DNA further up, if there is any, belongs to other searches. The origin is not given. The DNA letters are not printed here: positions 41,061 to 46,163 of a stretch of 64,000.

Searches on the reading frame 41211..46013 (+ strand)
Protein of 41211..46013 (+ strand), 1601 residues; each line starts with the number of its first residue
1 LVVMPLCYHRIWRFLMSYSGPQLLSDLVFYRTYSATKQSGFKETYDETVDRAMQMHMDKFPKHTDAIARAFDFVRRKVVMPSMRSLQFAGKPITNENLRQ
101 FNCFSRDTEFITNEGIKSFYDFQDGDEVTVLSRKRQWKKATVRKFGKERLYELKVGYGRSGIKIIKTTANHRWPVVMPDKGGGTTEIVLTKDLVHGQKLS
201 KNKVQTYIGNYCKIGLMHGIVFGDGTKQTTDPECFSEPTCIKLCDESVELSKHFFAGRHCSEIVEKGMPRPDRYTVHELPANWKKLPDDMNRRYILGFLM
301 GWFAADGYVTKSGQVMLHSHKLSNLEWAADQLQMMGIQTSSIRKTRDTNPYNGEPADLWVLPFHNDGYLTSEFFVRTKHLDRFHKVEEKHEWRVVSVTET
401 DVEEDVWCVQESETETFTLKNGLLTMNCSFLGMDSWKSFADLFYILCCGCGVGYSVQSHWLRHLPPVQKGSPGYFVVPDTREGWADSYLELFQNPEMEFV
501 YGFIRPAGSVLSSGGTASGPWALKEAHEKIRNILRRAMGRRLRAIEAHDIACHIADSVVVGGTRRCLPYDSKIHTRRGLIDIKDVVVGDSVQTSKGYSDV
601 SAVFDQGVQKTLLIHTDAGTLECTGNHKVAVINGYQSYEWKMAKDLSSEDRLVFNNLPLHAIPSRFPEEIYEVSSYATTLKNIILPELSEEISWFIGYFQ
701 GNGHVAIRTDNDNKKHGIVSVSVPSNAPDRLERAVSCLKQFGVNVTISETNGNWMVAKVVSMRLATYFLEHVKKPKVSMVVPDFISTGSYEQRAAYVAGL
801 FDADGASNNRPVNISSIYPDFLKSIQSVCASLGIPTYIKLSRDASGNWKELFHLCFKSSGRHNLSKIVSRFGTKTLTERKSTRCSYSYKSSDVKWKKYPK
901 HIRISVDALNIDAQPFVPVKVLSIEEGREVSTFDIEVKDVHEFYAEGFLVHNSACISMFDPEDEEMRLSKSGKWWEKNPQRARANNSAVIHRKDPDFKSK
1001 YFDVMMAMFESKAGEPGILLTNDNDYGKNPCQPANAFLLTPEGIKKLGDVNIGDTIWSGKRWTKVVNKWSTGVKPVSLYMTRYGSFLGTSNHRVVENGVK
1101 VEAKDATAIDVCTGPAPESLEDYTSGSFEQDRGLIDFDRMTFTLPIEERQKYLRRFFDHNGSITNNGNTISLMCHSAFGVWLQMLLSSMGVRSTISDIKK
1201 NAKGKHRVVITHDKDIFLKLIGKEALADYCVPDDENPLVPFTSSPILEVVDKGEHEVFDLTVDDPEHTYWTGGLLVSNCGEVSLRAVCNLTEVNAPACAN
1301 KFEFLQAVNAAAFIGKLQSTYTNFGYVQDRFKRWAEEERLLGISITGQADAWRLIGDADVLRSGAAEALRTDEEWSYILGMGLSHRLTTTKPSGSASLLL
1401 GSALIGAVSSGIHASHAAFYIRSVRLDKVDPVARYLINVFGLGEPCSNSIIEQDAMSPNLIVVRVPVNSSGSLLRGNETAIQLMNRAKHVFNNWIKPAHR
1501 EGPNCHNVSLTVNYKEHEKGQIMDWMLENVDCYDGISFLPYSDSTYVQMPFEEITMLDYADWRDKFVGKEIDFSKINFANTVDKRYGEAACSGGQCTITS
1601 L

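Call 78: search_protein_families(library=phrogs, proteins=[window:41211-46013:+], max_evalue=0.001)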
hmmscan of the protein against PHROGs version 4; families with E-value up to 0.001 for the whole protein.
window:41211-46013:+ (1601 aa): 8 families
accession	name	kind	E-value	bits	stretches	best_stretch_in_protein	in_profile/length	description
phrog_367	-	DNA, RNA and nucleotide metabolism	7.8e-108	362.5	3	950-1599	281-697/701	ribonucleotide reductase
phrog_30356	-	DNA, RNA and nucleotide metabolism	2.7e-11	43.2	1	1031-1132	385-489/823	helicase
phrog_36001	-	unknown function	8.6e-06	25.2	0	559-785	90-316/715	-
phrog_21587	-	unknown function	4e-05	22.9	0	93-196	565-662/706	-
phrog_26446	-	DNA, RNA and nucleotide metabolism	4.6e-05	22.7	0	546-616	347-418/761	anaerobic ribonucleoside reductase large subunit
phrog_4645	-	DNA, RNA and nucleotide metabolism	0.00013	22.3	0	288-342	105-157/308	endonuclease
phrog_5046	-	DNA, RNA and nucleotide metabolism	0.00069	20.9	0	690-745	6-61/161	HNH endonuclease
phrog_28563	-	unknown function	0.00079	20.7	0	916-953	33-71/98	-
